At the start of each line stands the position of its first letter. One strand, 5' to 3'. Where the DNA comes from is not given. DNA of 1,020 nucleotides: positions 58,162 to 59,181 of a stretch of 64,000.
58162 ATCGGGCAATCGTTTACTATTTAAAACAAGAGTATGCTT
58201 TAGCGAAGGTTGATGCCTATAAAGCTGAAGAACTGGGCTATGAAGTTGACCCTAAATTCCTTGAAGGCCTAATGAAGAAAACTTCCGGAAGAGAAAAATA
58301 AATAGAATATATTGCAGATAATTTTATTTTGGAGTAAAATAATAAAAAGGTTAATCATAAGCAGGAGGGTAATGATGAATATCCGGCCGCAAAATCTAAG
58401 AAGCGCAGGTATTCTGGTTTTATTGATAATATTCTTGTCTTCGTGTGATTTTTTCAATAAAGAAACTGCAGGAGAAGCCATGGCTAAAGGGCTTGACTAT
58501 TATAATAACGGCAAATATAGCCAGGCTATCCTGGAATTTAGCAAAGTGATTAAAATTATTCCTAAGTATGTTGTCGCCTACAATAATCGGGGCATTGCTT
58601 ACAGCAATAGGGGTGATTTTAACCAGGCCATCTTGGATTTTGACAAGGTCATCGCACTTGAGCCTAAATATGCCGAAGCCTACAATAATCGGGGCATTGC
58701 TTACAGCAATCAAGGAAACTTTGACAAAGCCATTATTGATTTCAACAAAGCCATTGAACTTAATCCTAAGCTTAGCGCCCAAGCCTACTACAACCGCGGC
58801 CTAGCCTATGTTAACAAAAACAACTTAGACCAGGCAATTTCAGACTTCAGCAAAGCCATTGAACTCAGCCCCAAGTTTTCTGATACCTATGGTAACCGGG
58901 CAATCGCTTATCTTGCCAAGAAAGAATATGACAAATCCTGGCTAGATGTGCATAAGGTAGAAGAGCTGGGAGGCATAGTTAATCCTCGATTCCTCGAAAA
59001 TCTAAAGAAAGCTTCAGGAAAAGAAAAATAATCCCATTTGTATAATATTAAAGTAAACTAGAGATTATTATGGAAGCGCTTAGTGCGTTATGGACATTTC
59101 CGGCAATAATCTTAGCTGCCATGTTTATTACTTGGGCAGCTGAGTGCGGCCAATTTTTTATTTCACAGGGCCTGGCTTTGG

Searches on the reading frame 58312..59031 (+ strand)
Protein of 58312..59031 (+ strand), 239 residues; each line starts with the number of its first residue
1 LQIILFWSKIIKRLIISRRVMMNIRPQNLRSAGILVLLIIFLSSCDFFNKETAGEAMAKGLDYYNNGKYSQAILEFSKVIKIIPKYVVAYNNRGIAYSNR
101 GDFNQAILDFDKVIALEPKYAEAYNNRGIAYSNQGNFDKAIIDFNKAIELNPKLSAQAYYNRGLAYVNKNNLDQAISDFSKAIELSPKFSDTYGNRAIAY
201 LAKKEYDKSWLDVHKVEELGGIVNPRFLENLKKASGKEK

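Call 17: search_protein_families(library=pfam, proteins=[window:58312-59031:+], max_evalue=0.0001)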
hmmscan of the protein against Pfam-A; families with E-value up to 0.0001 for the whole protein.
window:58312-59031:+ (239 aa): 15 families
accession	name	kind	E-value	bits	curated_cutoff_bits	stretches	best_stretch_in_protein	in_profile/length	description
PF00515.34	TPR_1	-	3.1e-43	144.3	27.8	3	121-153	1-33/34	Tetratricopeptide repeat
PF07719.23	TPR_2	-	6e-36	120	27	3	121-153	1-33/34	Tetratricopeptide repeat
PF13414.12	TPR_11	-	7.3e-30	102.8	26.8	4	97-135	4-42/42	TPR repeat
PF13431.12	TPR_17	-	1e-29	100.7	24.4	2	110-141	2-33/34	Tetratricopeptide repeat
PF13181.12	TPR_8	-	7.9e-29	97.8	25.7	2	121-153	1-33/34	Tetratricopeptide repeat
PF13424.12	TPR_12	-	4.3e-19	68.9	30.1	2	121-187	3-76/77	Tetratricopeptide repeat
PF13432.12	TPR_16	-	4.5e-18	65.8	32.7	1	93-153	3-63/65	Tetratricopeptide repeat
PF13371.12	TPR_9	-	5.6e-15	55.6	35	1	97-153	5-61/73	Tetratricopeptide repeat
PF14559.12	TPR_19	-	4.1e-13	49.9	25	1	101-148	5-52/68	Tetratricopeptide repeat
PF13374.12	TPR_10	-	8.2e-12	45.2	27.5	0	121-150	2-31/42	Tetratricopeptide repeat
PF13174.12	TPR_6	-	8.3e-12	45.4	26.3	0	157-188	1-32/33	Tetratricopeptide repeat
PF13428.12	TPR_14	-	2.7e-10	40.3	23.5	0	123-153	3-33/44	Tetratricopeptide repeat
PF24575.1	TPR_Slam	-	9.3e-07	29.7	35.2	0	56-86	50-80/104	Surface lipoprotein assembly modifier, N-terminal TPR repeats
PF25575.1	TPR_BSK1_C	-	2.9e-06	27.6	42.2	0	134-190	55-111/118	Serine/threonine-protein kinase BSK1-like, TPR repeats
PF10516.15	SHNi-TPR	-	8e-05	22.5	21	0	134-151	14-31/38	SHNi-TPR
